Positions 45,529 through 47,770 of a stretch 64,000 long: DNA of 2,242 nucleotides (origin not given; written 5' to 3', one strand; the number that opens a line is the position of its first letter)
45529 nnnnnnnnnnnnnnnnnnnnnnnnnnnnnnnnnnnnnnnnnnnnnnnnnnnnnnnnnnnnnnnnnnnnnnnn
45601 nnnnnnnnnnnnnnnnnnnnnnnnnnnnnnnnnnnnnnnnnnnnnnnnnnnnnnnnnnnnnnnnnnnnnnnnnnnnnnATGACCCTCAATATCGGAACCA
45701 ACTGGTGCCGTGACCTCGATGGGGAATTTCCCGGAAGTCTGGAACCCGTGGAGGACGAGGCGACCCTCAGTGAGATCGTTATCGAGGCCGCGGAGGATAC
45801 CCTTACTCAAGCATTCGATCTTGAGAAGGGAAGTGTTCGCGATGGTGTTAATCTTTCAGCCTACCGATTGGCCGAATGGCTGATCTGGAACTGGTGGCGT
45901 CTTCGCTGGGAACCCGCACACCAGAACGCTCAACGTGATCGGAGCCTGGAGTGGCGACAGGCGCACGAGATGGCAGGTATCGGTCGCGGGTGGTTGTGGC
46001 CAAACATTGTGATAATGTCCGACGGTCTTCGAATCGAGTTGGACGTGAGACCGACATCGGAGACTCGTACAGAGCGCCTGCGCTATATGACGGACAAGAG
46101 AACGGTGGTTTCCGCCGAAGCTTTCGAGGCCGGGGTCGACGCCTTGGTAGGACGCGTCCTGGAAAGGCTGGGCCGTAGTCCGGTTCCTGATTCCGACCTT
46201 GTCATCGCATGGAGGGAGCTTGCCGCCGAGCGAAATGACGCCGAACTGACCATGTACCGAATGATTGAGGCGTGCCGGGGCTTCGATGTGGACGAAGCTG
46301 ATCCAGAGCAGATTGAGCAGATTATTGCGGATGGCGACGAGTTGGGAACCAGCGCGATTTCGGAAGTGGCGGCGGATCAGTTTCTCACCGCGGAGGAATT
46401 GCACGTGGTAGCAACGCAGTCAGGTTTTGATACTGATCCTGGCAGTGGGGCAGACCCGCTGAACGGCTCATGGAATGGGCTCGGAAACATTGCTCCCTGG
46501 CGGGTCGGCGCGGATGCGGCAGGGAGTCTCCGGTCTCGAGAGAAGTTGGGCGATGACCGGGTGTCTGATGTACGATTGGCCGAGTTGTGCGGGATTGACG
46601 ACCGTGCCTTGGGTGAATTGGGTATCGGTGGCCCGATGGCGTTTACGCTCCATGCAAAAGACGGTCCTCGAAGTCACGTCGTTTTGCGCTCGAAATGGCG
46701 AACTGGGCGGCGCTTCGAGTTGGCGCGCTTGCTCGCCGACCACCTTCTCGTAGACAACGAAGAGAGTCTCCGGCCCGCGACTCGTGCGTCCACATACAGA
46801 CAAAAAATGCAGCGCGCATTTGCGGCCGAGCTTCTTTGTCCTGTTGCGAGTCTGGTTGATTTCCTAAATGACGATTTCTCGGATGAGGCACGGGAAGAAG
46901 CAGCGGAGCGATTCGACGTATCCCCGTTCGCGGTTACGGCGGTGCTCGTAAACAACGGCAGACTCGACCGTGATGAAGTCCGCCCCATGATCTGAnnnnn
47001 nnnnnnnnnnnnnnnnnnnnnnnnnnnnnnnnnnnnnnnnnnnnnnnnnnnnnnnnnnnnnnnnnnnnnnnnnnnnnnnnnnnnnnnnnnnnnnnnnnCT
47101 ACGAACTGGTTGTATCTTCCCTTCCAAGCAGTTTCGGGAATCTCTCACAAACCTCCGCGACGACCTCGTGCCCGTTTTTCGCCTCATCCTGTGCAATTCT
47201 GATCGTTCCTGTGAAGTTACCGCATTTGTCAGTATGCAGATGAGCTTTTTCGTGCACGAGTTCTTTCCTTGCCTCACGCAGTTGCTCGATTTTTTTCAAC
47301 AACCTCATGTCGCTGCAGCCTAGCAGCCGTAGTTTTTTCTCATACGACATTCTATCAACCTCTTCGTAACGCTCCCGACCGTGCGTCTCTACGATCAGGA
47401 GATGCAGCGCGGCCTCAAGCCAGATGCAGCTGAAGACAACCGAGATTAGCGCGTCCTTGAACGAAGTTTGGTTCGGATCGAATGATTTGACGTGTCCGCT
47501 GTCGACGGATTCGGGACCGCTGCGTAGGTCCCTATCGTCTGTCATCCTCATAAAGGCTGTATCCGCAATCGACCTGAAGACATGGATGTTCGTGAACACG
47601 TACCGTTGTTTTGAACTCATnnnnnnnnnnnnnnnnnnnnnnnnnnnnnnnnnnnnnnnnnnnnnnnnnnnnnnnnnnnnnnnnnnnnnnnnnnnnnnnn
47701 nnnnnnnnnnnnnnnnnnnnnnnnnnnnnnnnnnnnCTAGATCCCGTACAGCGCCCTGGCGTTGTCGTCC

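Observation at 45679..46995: ImmA/IrrE-like C-terminal domain with substituted zinc ligands, a pseudo-peptidase fused to a large unknown domain.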

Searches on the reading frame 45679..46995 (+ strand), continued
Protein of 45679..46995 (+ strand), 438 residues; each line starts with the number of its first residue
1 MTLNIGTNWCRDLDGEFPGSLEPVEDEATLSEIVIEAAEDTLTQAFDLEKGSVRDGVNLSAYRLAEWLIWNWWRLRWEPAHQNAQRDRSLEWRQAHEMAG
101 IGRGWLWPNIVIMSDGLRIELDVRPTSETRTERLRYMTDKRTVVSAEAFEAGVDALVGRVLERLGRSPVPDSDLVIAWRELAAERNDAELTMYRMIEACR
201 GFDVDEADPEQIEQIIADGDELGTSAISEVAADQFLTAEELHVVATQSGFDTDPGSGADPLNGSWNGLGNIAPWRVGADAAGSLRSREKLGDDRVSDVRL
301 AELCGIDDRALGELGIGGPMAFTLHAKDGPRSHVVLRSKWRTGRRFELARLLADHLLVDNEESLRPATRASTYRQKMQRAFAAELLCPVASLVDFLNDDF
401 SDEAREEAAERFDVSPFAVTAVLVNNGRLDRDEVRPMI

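Call 79: search_dna_similar(query=window:45679-46995:+, collection=plasmids, mode=protein, max_rows=25)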
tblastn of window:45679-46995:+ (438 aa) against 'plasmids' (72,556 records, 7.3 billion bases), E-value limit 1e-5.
Records with a match: 7; places in all: 7; records where one place covers at least 80% of the query: 5.
Best place of each record, by identity: <60% 7.
By first word of the organism name: Acidithiobacillus 2; Massilia 1; Rhizobium 1; Sphingomonas 1; Allorhizobium 1; Tistrella 1.
By predicted mobility (MOB-suite, as given by PLSDB): mobilizable 3; non-mobilizable 2; conjugative 2.
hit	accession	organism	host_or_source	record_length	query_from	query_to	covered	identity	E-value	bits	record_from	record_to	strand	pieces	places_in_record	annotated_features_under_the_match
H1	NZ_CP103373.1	Massilia sp. H6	Whole genome of bacteria,soil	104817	22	435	95%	32.6%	7e-42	166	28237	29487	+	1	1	hypothetical protein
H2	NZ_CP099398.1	Rhizobium sp. Pop5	Phaseolus vulgaris,Cell culture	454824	30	392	83%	30.1%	8e-27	121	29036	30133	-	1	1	hypothetical protein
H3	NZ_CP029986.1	Sphingomonas sp. FARSPH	cell culture,Sf9 cell culture media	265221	30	397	84%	29.4%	6e-26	118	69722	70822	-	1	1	hypothetical protein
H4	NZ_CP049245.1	Allorhizobium pseudoryzae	cell culture,soil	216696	30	397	84%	29.2%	1e-29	129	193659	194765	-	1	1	hypothetical protein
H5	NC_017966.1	Tistrella mobilis KA081020-065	-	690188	2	395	90%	22.7%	8e-9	66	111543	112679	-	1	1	ImmA/IrrE family metallo-endopeptidase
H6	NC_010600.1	Acidithiobacillus caldus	-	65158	27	184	36%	31.9%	4e-16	89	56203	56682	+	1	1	hypothetical protein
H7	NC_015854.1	Acidithiobacillus caldus SM-1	-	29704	27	184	36%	31.9%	5e-16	88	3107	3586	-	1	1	hypothetical protein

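Call 80: get_annotated_region(hit=H5, flank=4000)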
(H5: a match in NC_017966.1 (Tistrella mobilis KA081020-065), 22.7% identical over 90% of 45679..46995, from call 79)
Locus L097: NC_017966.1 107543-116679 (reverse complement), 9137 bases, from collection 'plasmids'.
description: Tistrella mobilis KA081020-065 plasmid pTM2, complete sequence
organism: Tistrella mobilis KA081020-065 (NCBI taxid 1110502)
taxonomy: Bacteria; Pseudomonadota; Alphaproteobacteria; Geminicoccales; Geminicoccaceae; Tistrella; Tistrella mobilis; Tistrella mobilis KA081020-065
host: -; source: -; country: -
typing (MOB-suite, as given by PLSDB): non-mobilizable
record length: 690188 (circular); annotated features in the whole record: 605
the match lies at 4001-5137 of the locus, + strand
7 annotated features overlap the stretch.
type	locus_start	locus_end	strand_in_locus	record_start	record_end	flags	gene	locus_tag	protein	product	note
CDS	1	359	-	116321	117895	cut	-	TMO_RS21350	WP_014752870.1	AMP-binding protein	-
CDS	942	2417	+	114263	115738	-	-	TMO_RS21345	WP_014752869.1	cytochrome ubiquinol oxidase subunit I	GO:0019646 - aerobic electron transport chain [Evidence IEA]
CDS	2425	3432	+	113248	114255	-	cydB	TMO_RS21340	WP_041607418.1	cytochrome d ubiquinol oxidase subunit II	-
CDS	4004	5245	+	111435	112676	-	-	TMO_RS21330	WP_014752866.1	ImmA/IrrE family metallo-endopeptidase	-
CDS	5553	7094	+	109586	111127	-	glpD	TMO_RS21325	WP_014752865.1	glycerol-3-phosphate dehydrogenase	GO:0006072 - glycerol-3-phosphate metabolic process [Evidence IEA]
CDS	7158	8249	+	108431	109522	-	-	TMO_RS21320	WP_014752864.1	ABC transporter ATP-binding protein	-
CDS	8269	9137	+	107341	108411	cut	-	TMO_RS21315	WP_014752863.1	ABC transporter ATP-binding protein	-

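Call 81: get_annotated_region(hit=H1, flank=4000)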
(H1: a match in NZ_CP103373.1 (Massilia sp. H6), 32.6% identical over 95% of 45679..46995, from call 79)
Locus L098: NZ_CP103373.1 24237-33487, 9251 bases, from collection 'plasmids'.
description: Massilia sp. H6 plasmid unnamed2, complete sequence
organism: Massilia sp. H6 (NCBI taxid 2970464)
taxonomy: Bacteria; Pseudomonadota; Betaproteobacteria; Burkholderiales; Oxalobacteraceae; Massilia; Massilia sp. H6
host: -; source: Whole genome of bacteria,soil; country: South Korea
typing (MOB-suite, as given by PLSDB): non-mobilizable
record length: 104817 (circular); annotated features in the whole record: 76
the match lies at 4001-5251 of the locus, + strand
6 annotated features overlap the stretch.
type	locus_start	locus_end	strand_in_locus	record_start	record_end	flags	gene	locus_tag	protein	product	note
CDS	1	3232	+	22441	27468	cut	dptH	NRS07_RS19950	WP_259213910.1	DNA phosphorothioation-dependent restriction protein DptH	GO:0009307 - DNA restriction-modification system [Evidence IEA]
CDS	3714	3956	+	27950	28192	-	-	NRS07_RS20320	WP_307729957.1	hypothetical protein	-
CDS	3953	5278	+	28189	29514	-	-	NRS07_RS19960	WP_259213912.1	hypothetical protein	-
CDS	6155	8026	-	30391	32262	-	-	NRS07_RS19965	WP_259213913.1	patatin-like phospholipase family protein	GO:0006629 - lipid metabolic process [Evidence IEA]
CDS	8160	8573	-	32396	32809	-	-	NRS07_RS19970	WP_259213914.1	hypothetical protein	-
CDS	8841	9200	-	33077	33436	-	-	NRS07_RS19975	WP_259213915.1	hypothetical protein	-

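Call 82: get_annotated_region(hit=H4, flank=4000)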
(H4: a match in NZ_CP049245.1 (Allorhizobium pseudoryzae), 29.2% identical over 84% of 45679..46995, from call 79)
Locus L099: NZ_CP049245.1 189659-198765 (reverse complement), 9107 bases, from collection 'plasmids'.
description: Allorhizobium pseudoryzae strain DSM 19479 plasmid unnamed4, complete sequence
organism: Allorhizobium pseudoryzae (NCBI taxid 379684)
taxonomy: Bacteria; Pseudomonadota; Alphaproteobacteria; Hyphomicrobiales; Rhizobiaceae; Allorhizobium; Allorhizobium pseudoryzae
host: -; source: cell culture,soil; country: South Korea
typing (MOB-suite, as given by PLSDB): conjugative; replicon rep_cluster_440; relaxase MOBQ; mating-pair formation MPF_T
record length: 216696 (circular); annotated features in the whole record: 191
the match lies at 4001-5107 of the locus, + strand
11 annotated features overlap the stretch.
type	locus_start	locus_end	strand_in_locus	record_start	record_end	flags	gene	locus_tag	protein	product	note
CDS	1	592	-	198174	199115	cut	-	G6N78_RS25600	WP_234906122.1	GlxA family transcriptional regulator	-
CDS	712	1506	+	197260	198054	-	-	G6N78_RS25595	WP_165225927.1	SDR family oxidoreductase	-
CDS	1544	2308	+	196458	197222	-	-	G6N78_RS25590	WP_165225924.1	SDR family NAD(P)-dependent oxidoreductase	-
CDS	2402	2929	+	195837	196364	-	-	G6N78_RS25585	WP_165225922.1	carboxymuconolactone decarboxylase family protein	-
CDS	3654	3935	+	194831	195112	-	-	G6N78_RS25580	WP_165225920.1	hypothetical protein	-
CDS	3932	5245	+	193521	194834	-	-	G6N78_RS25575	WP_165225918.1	hypothetical protein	-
CDS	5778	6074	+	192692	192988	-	-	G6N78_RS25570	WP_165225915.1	hypothetical protein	-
CDS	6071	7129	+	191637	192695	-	-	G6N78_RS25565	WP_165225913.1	hypothetical protein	-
CDS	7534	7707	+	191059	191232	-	-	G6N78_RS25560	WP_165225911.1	hypothetical protein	-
CDS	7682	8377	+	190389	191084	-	-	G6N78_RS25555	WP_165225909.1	hypothetical protein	-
CDS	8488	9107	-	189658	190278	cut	-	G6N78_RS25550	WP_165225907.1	hypothetical protein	-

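Call 84: search_protein_families(library=pfam, proteins=[L097:4004-5245:+, L098:3953-5278:+, L099:3932-5245:+, L096:5956-7227:+, L099:3654-3935:+, L096:5483-5896:+, L099:5778-6074:+, L099:6071-7129:+], max_evalue=1)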
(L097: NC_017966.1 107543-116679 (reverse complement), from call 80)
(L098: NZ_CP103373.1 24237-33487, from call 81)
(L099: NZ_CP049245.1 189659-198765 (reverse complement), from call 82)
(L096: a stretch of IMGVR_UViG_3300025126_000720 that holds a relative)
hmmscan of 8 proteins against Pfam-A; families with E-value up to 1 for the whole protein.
L097:4004-5245:+ (413 aa): 2 families
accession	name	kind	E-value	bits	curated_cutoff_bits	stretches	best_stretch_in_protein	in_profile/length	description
PF06114.19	Peptidase_M78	-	9.9e-07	29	22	1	308-403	26-122/123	IrrE N-terminal-like domain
PF12886.12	TORC_C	-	0.11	13.2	26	1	98-129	40-71/75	Transducer of regulated CREB activity, C terminus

L098:3953-5278:+ (441 aa): 2 families
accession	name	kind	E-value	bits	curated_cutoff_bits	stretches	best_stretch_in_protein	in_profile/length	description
PF08220.18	HTH_DeoR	-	0.0032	17.6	21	1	403-435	17-52/57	DeoR-like helix-turn-helix domain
PF13518.12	HTH_28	-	0.16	12.5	25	1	403-422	15-34/52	Helix-turn-helix domain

L099:3932-5245:+ (437 aa): 0 families

L096:5956-7227:+ (424 aa): 1 family
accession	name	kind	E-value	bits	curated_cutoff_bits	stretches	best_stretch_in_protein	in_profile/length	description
PF24829.1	Phage_connect_2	-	0.15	12.7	24.3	1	122-182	14-78/105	Phage connector protein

L099:3654-3935:+ (93 aa): 0 families

L096:5483-5896:+ (138 aa): 0 families

L099:5778-6074:+ (98 aa): 0 families

L099:6071-7129:+ (352 aa): 1 family
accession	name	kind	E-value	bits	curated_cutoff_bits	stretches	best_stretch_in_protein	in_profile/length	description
PF21057.2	Hikeshi-like_C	-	0.007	16.7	27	1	294-316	6-25/58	Hikeshi-like, C-terminal domain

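Call 86: get_annotated_region(hit=H6, flank=3000)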
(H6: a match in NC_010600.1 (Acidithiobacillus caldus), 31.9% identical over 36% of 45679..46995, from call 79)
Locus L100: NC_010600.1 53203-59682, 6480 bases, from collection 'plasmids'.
description: Acidithiobacillus caldus plasmid pTcM1, complete sequence
organism: Acidithiobacillus caldus (NCBI taxid 33059)
taxonomy: Bacteria; Pseudomonadota; Acidithiobacillia; Acidithiobacillales; Acidithiobacillaceae; Acidithiobacillus; Acidithiobacillus caldus
host: -; source: -; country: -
typing (MOB-suite, as given by PLSDB): mobilizable; replicon rep_cluster_355; relaxase MOBP,MOBQ
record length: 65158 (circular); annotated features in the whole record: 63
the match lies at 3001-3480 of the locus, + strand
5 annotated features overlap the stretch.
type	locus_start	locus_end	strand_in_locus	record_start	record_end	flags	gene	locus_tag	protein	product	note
CDS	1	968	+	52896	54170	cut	iscB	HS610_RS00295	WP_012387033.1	RNA-guided endonuclease IscB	-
CDS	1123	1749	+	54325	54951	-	-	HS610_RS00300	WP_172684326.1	DnaB-like helicase C-terminal domain-containing protein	-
CDS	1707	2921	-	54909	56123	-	-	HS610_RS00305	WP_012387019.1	ISL3-like element ISAtc1 family transposase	GO:0006313 - DNA transposition [Evidence IEA]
CDS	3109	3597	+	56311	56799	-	-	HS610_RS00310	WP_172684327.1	hypothetical protein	-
CDS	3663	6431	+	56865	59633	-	-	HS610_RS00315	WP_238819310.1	N-6 DNA methylase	GO:0006306 - DNA methylation [Evidence IEA]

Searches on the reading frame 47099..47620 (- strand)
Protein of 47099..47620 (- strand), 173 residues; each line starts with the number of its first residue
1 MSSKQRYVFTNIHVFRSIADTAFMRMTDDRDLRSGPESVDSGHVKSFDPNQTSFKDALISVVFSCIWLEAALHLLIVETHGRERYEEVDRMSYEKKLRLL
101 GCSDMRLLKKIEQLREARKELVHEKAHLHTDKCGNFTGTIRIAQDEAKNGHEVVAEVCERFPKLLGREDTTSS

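Call 3: search_protein_families(library=pfam, proteins=[window:47099-47620:-], max_evalue=1)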
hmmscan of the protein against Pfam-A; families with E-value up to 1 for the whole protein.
window:47099-47620:- (173 aa): 2 families
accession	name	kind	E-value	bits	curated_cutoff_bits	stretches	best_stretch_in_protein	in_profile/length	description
PF11559.13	ADIP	-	0.063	13.8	34.3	1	90-154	54-117/151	Afadin- and alpha -actinin-Binding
PF00071.28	Ras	-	0.2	11.6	21.6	1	70-126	46-102/162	Ras family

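Call 4: search_protein_families(library=ncbifam, proteins=[window:47099-47620:-], max_evalue=1)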
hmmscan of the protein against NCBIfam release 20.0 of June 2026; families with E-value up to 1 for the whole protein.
window:47099-47620:- (173 aa): 1 family
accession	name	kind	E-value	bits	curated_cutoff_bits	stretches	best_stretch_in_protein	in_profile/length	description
TIGR00231.1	small_GTP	domain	0.022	14.5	42.5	1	75-125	56-108/164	GTP-binding protein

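Call 5: search_protein_families(library=padloc, proteins=[window:47099-47620:-], max_evalue=1)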
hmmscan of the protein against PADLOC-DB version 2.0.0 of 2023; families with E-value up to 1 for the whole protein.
window:47099-47620:- (173 aa): 0 families

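Call 51: search_protein_families(library=phrogs, proteins=[window:47099-47620:-], max_evalue=1)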
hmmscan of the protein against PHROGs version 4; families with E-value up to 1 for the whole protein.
window:47099-47620:- (173 aa): 1 family
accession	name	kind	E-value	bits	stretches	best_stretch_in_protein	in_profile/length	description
phrog_715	-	other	0.25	12.6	1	83-160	8-85/123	MazG-like pyrophosphatase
